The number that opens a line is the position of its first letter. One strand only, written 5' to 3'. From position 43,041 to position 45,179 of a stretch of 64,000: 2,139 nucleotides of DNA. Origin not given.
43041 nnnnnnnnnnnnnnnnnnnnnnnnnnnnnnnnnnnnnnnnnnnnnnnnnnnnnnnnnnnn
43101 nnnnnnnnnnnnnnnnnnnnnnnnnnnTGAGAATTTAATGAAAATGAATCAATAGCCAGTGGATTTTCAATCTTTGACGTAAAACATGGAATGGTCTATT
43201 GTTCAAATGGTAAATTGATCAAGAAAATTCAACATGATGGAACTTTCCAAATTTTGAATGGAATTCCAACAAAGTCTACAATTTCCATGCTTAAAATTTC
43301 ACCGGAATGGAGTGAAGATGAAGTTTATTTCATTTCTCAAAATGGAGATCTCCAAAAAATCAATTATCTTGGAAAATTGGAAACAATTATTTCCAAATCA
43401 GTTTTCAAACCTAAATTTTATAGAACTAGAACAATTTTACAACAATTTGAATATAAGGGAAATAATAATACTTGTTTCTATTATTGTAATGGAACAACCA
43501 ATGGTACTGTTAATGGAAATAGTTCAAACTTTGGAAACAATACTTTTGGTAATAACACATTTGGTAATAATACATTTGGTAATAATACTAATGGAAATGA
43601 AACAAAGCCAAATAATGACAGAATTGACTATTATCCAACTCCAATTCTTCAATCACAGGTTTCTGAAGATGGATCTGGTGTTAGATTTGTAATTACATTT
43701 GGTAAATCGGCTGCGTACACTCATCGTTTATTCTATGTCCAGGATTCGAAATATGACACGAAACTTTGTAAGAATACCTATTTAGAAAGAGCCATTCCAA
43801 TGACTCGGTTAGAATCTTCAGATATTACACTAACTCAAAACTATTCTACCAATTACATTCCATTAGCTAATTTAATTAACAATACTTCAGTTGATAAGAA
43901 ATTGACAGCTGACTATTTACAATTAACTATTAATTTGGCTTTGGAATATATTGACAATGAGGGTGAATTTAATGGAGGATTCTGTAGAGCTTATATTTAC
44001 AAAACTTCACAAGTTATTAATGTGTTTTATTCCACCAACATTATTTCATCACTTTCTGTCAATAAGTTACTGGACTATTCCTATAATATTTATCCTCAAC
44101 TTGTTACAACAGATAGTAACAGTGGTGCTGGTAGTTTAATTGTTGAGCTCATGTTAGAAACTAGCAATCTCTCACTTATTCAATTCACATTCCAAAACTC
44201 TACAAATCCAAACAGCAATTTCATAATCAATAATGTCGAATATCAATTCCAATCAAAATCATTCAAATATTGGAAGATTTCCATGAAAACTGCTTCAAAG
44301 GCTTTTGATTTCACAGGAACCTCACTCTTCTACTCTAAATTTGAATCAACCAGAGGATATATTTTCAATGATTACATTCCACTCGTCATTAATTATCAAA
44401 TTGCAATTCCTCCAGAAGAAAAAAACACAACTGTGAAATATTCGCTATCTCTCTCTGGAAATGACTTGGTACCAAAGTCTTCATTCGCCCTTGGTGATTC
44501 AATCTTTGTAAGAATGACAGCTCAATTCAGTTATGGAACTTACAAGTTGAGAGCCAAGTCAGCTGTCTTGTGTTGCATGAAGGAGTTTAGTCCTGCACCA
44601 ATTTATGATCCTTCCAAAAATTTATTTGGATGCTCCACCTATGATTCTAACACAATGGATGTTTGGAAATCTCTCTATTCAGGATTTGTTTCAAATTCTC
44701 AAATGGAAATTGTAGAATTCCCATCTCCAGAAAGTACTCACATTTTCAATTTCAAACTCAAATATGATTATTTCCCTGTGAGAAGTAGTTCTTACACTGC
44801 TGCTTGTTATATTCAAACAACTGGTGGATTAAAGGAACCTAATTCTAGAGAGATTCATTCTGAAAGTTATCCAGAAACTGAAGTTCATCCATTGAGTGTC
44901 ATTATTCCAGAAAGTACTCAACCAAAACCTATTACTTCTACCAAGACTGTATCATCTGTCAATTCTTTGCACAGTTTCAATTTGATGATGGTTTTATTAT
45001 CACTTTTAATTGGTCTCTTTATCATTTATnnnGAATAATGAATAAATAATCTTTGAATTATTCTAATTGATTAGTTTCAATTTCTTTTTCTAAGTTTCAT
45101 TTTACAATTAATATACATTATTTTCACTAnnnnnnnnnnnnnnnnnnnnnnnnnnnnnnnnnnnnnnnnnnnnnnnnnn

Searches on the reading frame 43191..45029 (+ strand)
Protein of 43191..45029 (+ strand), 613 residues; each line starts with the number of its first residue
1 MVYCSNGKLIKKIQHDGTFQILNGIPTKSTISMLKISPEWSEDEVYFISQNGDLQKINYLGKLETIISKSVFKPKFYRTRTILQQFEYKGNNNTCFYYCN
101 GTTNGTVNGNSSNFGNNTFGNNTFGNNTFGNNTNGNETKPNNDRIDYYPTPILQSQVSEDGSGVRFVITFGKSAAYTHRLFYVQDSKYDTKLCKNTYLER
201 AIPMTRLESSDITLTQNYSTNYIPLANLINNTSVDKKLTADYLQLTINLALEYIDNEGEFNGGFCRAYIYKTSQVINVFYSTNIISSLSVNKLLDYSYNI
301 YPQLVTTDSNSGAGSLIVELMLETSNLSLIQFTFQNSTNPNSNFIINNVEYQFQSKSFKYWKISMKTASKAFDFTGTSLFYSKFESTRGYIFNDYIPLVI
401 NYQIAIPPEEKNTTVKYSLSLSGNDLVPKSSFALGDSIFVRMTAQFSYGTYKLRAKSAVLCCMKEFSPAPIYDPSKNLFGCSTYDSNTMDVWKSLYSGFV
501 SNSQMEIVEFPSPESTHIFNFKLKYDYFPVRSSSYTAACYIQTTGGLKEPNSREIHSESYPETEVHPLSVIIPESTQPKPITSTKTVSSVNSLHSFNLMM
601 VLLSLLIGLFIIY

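Call 10: list_cluster_members(proteins=[window:43191-45029:+, window:50534-52441:-, window:52589-54295:-, window:54533-56266:-, window:39163-40269:+, window:47788-48774:-, window:61127-61909:-, window:30435-31112:-, window:42447-43127:+, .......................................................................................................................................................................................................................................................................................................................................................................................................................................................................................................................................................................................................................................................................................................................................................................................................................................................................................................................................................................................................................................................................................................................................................])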
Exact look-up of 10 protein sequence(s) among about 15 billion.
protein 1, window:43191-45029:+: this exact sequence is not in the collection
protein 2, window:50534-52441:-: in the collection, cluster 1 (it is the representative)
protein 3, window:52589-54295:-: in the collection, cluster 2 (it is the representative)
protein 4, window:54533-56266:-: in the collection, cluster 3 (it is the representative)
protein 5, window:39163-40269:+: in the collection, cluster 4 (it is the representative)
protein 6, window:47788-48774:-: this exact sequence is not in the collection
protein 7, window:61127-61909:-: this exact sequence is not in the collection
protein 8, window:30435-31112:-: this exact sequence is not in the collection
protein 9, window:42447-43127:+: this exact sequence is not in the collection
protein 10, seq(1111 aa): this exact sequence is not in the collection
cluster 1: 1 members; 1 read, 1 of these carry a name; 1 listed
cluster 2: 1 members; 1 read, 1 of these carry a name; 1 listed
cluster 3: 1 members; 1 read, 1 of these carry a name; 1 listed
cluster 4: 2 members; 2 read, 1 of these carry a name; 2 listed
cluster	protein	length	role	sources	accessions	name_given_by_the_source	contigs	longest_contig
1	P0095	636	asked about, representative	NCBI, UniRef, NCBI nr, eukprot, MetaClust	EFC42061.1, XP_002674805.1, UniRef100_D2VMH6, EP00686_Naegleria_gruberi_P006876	predicted protein [Naegleria gruberi] | Predicted protein n=1 Tax=Naegleria gruberi TaxID=5762 RepID=D2VMH6_NAEGR | uncharacterized protein NAEGRDRAFT_70139 [Naegleria gruberi]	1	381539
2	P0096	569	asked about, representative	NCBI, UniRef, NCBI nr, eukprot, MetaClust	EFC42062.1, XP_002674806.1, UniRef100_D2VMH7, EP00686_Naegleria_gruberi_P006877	predicted protein [Naegleria gruberi] | Cap-specific mRNA (nucleoside-2'-O-)-methyltransferase n=1 Tax=Naegleria gruberi ... | uncharacterized protein NAEGRDRAFT_70140 [Naegleria gruberi]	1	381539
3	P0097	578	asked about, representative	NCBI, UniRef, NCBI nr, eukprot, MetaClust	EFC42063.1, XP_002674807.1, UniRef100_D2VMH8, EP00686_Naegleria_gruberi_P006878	predicted protein [Naegleria gruberi] | Predicted protein n=1 Tax=Naegleria gruberi TaxID=5762 RepID=D2VMH8_NAEGR | uncharacterized protein NAEGRDRAFT_50776 [Naegleria gruberi]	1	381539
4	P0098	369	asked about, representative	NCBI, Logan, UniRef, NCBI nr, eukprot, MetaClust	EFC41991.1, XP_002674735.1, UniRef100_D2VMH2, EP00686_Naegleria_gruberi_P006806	predicted protein [Naegleria gruberi] | Predicted protein n=1 Tax=Naegleria gruberi TaxID=5762 RepID=D2VMH2_NAEGR | uncharacterized protein NAEGRDRAFT_70135 [Naegleria gruberi]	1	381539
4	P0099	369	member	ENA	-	-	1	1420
